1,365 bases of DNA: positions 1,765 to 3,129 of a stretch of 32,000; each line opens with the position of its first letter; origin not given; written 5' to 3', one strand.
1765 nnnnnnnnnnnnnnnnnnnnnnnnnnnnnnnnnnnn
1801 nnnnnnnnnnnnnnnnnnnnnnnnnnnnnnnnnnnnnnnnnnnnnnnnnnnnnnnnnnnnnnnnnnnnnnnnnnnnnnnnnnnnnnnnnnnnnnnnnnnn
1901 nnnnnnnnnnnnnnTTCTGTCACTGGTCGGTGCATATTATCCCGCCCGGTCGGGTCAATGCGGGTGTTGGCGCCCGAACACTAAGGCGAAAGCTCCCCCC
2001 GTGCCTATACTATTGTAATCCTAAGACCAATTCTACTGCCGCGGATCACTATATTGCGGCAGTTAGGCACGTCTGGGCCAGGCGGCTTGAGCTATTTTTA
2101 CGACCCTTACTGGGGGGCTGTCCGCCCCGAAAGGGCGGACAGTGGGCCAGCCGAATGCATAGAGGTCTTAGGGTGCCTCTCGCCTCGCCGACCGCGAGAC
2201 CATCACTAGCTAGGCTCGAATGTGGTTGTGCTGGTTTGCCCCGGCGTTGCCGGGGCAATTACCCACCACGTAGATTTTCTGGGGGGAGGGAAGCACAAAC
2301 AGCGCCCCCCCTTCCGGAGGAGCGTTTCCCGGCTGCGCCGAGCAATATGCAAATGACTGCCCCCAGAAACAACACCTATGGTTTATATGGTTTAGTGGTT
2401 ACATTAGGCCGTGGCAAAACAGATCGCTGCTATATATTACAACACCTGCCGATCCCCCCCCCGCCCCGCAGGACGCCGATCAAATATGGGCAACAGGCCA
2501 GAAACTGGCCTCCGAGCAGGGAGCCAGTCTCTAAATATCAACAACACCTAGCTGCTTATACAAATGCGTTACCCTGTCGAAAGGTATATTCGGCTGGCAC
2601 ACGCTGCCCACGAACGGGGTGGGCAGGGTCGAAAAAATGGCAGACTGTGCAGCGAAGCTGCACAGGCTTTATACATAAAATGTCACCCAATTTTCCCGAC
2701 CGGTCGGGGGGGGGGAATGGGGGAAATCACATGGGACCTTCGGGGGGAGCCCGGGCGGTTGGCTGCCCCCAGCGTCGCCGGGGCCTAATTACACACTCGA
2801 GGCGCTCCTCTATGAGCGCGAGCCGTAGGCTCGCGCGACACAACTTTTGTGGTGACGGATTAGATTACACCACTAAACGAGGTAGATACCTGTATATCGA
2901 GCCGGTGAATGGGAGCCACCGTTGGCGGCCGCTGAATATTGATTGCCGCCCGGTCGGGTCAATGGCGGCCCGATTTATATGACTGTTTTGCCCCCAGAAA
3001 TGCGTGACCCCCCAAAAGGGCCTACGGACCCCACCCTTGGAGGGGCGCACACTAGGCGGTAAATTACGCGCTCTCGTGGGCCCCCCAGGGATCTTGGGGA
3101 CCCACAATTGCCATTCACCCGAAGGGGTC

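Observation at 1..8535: An 8.5-kb reading frame with zero TAA/TAG runs through a repeat-saturated group II intron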

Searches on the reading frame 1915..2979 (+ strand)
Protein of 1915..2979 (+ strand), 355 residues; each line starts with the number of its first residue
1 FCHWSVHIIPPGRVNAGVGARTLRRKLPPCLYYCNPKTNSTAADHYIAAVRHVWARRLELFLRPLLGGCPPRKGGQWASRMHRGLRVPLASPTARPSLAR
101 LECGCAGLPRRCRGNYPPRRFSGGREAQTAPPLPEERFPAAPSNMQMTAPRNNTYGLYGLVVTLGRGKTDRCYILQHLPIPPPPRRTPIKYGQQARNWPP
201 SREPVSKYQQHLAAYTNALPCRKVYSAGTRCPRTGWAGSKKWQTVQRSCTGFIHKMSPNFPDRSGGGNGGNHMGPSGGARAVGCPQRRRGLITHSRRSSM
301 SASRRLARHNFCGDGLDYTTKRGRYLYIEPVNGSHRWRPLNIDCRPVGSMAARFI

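Call 67: search_protein_representatives(protein=window:1915-2979:+)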
Query: 355 residues. Proteins with E-value up to 0.001 (for the whole library): 0; up to 1e-10: 0; up to 1e-30: 0. The best 0 are listed.
